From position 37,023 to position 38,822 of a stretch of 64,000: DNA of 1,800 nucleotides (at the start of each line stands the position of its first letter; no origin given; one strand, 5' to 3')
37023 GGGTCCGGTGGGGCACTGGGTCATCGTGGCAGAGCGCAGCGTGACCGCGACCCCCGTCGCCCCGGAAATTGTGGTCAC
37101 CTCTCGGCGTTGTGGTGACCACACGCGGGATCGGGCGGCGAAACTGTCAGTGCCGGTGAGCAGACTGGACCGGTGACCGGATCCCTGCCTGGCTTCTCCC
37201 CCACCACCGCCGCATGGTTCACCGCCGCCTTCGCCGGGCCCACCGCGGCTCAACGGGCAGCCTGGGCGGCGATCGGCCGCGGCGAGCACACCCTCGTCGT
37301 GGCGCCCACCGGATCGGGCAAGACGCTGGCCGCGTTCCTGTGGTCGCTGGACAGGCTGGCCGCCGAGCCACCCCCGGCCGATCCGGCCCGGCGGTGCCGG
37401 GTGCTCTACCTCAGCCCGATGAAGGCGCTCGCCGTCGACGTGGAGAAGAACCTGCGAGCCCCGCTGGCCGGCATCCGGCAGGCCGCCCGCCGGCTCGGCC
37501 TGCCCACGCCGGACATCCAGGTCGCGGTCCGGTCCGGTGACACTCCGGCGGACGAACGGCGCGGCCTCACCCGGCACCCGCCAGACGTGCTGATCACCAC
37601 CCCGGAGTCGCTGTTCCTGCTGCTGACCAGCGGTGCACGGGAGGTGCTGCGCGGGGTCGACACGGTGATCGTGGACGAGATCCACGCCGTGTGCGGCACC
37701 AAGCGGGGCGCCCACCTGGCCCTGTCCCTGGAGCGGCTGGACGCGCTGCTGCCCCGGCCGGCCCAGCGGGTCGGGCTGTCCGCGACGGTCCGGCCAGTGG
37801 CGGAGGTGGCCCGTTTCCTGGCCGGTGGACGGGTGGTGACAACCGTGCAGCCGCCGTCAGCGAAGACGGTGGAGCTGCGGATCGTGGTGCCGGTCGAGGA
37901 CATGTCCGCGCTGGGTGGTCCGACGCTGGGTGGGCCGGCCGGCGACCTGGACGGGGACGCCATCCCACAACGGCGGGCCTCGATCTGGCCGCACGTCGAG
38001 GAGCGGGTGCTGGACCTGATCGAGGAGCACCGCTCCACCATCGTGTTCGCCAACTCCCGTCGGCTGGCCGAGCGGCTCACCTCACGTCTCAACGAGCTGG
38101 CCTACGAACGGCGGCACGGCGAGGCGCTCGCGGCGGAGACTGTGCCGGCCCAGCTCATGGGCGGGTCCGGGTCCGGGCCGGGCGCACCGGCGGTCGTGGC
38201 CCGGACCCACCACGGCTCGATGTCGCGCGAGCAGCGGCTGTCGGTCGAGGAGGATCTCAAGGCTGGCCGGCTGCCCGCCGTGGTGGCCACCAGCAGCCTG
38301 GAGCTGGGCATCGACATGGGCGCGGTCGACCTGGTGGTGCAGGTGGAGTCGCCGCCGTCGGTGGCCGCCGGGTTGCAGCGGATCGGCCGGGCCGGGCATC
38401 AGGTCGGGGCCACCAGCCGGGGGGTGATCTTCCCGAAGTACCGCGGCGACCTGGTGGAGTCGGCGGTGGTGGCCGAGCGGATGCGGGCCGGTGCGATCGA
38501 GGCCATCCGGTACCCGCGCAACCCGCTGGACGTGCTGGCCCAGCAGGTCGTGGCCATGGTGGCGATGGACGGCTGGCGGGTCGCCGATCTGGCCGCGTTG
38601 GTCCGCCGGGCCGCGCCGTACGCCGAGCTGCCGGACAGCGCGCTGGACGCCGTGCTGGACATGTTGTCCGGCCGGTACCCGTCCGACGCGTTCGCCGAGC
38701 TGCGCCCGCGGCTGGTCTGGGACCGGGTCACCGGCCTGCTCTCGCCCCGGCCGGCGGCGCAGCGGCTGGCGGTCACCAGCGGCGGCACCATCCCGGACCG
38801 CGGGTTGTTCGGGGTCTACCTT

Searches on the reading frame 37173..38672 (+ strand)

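Call 47: search_protein_families(library=pfam, proteins=[window:37173-38672:+], max_evalue=0.001)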
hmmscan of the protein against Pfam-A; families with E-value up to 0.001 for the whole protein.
window:37173-38672:+ (500 aa): 5 families
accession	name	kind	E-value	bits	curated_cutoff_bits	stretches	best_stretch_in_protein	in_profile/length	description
PF00270.35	DEAD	-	3.9e-31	108.5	26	1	24-208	1-163/167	DEAD/DEAH box helicase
PF19306.5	WH_Lhr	-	9.5e-19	67.8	27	1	435-499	1-65/168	Large helicase-related protein, winged helix domain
PF00271.37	Helicase_C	-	2.4e-16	60.4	23.5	1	343-408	42-107/110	Helicase conserved C-terminal domain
PF04851.21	ResIII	-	5.3e-06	26.9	22.5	1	36-206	22-162/164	Type III restriction enzyme, res subunit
PF13481.12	AAA_25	-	8.4e-05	22.7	27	1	18-114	13-111/195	AAA domain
